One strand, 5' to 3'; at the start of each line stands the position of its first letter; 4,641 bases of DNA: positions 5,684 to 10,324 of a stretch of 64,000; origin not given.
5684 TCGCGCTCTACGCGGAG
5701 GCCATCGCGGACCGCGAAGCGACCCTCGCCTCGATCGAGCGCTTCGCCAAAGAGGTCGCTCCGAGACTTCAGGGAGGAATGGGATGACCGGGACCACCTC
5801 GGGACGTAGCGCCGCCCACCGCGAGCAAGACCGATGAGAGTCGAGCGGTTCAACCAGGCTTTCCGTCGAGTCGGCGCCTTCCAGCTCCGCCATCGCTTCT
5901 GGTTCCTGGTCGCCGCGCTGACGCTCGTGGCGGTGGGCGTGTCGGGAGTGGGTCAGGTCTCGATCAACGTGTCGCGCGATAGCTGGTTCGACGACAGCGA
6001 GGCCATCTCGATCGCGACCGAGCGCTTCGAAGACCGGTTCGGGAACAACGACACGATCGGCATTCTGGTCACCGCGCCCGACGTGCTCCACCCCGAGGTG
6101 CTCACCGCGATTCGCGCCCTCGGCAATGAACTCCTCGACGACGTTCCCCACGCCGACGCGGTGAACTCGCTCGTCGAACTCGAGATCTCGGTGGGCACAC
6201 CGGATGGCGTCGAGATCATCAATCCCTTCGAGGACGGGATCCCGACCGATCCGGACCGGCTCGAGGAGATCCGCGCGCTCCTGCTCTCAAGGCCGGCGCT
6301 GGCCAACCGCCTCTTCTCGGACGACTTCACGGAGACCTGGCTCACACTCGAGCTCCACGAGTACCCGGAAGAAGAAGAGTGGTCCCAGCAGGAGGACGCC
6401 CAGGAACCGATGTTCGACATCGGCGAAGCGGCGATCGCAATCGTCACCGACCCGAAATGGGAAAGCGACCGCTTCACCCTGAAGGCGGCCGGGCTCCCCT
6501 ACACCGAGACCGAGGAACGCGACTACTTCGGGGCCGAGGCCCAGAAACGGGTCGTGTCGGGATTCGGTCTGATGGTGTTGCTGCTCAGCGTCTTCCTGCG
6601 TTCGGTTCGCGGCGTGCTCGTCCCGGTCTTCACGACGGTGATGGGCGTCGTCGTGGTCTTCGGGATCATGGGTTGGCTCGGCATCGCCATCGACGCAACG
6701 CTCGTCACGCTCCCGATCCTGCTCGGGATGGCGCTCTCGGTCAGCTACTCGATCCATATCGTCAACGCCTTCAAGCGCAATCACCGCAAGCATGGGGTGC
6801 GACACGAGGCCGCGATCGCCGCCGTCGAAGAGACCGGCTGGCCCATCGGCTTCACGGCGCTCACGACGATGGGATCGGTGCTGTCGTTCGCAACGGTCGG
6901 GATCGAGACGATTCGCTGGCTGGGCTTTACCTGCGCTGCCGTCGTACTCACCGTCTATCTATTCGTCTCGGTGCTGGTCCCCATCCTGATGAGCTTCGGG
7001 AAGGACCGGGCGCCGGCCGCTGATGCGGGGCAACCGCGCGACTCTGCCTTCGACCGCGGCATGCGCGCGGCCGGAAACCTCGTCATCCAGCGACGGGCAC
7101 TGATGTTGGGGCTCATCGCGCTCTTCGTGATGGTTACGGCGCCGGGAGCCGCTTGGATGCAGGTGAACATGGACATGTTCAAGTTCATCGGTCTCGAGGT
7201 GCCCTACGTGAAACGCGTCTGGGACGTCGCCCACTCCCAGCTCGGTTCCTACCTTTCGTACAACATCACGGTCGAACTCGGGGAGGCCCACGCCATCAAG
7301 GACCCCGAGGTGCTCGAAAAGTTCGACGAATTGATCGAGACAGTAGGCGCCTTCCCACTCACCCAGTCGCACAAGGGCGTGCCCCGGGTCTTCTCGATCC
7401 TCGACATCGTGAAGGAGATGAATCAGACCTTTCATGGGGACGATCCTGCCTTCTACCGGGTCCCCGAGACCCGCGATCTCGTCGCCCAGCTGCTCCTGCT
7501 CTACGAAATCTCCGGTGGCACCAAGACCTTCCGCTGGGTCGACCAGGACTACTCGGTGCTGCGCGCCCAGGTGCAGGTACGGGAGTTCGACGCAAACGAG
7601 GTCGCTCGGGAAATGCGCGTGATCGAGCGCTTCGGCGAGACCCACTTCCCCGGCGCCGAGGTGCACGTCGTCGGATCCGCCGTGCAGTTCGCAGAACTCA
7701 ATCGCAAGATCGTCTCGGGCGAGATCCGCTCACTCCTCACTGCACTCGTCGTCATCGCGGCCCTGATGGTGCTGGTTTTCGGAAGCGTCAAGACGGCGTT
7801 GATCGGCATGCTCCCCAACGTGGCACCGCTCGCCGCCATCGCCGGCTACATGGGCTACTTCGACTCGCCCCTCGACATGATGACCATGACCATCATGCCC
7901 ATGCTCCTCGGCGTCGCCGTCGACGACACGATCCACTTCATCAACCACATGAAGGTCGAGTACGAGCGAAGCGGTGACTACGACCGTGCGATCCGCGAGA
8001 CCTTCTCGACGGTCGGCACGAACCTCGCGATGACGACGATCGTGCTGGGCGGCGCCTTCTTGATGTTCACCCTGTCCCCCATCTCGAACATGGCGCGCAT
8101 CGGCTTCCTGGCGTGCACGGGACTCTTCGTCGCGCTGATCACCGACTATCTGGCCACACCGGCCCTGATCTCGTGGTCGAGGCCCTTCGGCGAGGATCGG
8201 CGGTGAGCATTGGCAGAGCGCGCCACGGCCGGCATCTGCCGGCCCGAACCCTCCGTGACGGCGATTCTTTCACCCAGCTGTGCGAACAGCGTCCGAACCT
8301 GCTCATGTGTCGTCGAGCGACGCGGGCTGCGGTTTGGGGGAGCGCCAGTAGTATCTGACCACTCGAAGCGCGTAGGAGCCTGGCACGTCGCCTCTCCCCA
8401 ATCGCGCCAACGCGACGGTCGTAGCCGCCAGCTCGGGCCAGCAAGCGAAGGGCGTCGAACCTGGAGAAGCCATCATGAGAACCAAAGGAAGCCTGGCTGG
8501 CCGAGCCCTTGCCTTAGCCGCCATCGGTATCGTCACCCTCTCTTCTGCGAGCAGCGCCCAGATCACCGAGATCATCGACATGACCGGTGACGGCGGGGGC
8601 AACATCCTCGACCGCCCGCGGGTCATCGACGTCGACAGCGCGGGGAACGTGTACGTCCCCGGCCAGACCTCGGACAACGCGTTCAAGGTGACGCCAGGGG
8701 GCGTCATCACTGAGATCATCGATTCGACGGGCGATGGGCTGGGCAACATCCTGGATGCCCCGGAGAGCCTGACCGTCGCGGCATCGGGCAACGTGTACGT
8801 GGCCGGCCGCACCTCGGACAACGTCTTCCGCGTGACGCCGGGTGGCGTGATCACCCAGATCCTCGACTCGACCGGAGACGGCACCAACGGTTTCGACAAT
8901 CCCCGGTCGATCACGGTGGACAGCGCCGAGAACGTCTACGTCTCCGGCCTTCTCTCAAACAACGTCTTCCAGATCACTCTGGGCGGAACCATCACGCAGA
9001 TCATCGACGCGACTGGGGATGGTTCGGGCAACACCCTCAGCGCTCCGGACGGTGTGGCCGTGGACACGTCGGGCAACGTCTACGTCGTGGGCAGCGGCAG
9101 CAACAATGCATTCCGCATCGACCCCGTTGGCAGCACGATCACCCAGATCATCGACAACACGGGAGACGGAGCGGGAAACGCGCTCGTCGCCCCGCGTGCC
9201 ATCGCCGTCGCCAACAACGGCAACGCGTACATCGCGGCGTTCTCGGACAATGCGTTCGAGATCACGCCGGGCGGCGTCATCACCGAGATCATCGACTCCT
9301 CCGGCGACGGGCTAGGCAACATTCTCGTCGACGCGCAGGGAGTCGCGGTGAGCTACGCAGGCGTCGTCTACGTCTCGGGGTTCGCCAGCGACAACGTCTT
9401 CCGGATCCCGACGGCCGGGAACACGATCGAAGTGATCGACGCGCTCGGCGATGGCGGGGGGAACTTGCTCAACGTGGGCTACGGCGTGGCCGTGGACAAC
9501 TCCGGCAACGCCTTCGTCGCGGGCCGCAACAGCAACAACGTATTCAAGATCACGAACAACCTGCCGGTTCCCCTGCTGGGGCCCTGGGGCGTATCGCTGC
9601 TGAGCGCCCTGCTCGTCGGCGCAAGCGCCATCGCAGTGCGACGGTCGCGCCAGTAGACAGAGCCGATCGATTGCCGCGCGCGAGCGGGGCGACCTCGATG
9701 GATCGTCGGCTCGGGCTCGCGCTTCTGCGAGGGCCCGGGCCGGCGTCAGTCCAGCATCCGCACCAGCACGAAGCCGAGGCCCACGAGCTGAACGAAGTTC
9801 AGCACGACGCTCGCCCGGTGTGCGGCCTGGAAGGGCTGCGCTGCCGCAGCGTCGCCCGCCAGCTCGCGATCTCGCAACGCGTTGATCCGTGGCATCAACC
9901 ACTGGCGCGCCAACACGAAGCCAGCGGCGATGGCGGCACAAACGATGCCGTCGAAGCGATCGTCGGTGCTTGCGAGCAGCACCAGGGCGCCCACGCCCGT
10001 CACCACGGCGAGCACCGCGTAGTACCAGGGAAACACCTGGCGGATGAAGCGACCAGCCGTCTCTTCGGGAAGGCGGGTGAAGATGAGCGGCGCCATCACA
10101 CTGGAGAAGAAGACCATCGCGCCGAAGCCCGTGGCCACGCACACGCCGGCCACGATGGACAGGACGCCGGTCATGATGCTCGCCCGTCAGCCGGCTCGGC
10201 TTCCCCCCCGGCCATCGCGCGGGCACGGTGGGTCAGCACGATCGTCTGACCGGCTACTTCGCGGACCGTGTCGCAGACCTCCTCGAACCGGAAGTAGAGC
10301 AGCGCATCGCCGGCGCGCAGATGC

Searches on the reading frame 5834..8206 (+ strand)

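Call 15: search_protein_families(library=pfam, proteins=[window:5834-8206:+], max_evalue=0.001)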
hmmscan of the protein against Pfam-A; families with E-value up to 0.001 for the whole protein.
window:5834-8206:+ (790 aa): 3 families
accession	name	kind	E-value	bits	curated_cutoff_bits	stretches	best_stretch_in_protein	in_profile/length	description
PF03176.21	MMPL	-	3.7e-36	125.2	20.5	2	58-393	13-306/333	MMPL family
PF12349.14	Sterol-sensing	-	3.5e-08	33.9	22.3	1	656-773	10-127/153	Sterol-sensing domain of SREBP cleavage-activation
PF02460.24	Patched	-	6.8e-06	26.3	23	0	261-380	31-148/156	Patched SSD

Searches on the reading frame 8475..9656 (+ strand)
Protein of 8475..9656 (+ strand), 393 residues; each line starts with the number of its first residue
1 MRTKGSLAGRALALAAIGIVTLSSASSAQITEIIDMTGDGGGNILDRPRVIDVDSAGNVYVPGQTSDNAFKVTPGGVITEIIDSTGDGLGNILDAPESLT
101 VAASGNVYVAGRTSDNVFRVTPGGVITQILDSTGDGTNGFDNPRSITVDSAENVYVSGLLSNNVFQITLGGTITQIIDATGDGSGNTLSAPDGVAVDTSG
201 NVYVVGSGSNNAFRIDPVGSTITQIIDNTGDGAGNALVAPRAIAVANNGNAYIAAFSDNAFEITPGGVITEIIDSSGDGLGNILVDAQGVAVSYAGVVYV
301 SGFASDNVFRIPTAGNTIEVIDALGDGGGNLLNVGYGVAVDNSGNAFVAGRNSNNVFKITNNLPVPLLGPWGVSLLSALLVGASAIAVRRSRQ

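Call 15: search_protein_families(library=pfam, proteins=[window:8475-9656:+], max_evalue=0.001)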
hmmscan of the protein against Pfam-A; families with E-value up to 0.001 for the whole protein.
window:8475-9656:+ (393 aa): 6 families
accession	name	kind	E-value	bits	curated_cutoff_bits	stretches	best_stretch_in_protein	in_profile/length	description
PF06739.17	SBBP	-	1.2e-18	67.1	20.5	1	190-212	14-36/38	Beta-propeller repeat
PF25021.1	TEN_NHL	-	1.6e-09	37.7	27.1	0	230-312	23-100/357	Teneurin NHL domain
PF08450.18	SGL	-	2e-09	37.8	26.3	0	188-225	183-220/246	SMP-30/Gluconolactonase/LRE-like region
PF01436.27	NHL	-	2.4e-06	27.8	20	0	190-205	3-18/28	NHL repeat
PF17753.7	Ig_mannosidase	-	7.8e-05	22.7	22.6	0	255-268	40-53/81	Ig-fold domain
PF24684.1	Vgb_lyase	-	0.00019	20.8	50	1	49-269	58-255/290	Virginiamycin B lyase family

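Call 88: search_protein_families(library=ncbifam, proteins=[window:8475-9656:+], max_evalue=1)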
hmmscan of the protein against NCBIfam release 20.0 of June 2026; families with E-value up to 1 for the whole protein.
window:8475-9656:+ (393 aa): 9 families
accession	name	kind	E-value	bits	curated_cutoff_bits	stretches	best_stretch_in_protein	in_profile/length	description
NF035926.1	scyF_NHL_VPEP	equivalog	8.4e-18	64.7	350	2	33-190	139-297/376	scytonemin biosynthesis PEP-CTERM protein ScyF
NF033206.1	ScyE_fam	subfamily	3.4e-12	46.5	80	4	116-209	235-322/333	ScyD/ScyE family protein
NF047494.1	Lepto_SBBP_lipo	equivalog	2.7e-09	36.2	400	3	145-211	133-268/466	SBBP repeat beta-propeller lipoprotein, LipL53 family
TIGR03803.2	Gloeo_Verruco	domain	6.7e-05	22.6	44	0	117-130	31-44/50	choice-of-anchor tandem repeat GloVer-containing protein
TIGR04174.1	IPTL_CTERM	subfamily_domain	0.0034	17.6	20.5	1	365-390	1-26/27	IPTL-CTERM sorting domain-containing protein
NF033207.2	midcut_by_XrtH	subfamily_domain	0.028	14.5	45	1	364-392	36-64/175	midcut-by-XrtH protein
NF053670.1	bindosome_BasB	exception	0.065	13.2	230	0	208-263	57-112/129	bindosome assembly system protein BasB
TIGR02211.1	LolD_lipo_ex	equivalog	0.33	10.4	307.75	0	70-113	26-68/221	lipoprotein-releasing ABC transporter ATP-binding protein LolD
NF053835.1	PDIAV_lipo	equivalog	0.7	9.2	90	0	194-259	45-110/458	PDIAV motif-containing lipoprotein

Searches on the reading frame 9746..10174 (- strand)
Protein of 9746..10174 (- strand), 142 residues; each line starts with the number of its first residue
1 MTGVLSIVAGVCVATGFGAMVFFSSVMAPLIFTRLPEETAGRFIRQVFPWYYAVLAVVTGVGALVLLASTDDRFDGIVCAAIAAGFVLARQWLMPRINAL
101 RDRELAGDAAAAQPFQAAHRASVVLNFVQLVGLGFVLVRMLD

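Call 69: search_protein_families(library=pfam, proteins=[window:9746-10174:-], max_evalue=0.001)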
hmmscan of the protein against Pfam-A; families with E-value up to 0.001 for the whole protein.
window:9746-10174:- (142 aa): 1 family
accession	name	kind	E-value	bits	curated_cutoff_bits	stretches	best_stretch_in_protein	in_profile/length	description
PF13664.11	DUF4149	-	9e-14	52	24.6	1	12-103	2-99/102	Domain of unknown function (DUF4149)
